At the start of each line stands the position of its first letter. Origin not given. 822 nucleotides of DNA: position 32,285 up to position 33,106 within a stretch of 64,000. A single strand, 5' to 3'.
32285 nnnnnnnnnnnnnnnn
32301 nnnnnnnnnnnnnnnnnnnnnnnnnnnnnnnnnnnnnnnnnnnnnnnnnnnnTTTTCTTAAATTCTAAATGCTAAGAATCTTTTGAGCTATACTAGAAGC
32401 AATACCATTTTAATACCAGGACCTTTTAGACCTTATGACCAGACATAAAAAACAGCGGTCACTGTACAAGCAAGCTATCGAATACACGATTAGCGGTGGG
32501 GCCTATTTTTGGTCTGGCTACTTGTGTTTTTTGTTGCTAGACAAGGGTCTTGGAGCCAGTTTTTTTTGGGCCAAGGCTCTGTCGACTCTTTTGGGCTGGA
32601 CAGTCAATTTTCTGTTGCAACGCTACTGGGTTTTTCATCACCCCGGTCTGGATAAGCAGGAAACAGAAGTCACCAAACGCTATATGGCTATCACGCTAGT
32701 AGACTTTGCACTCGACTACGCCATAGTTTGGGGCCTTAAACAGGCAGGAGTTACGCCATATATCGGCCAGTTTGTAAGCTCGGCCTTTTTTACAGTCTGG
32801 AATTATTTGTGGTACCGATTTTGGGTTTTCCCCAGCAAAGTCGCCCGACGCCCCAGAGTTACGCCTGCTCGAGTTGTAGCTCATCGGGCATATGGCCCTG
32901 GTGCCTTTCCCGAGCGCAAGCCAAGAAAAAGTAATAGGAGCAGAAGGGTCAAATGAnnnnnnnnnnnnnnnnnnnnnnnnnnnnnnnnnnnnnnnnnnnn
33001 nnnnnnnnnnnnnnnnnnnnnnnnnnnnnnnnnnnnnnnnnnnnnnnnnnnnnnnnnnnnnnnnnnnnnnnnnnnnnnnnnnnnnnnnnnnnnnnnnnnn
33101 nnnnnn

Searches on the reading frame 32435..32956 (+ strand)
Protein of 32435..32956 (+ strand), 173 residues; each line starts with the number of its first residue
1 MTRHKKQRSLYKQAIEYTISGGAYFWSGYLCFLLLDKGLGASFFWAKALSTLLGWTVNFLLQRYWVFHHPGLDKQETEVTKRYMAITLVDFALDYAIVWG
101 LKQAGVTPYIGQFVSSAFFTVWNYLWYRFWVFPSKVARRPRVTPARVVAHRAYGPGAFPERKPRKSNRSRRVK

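Call 67: search_protein_families(library=pfam, proteins=[window:32435-32956:+], max_evalue=0.01)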
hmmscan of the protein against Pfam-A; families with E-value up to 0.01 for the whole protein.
window:32435-32956:+ (173 aa): 1 family
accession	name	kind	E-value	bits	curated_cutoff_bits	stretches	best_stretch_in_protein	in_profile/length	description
PF04138.20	GtrA_DPMS_TM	-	9.1e-19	68.2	26.1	1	17-132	2-117/117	GtrA/DPMS, transmembrane domain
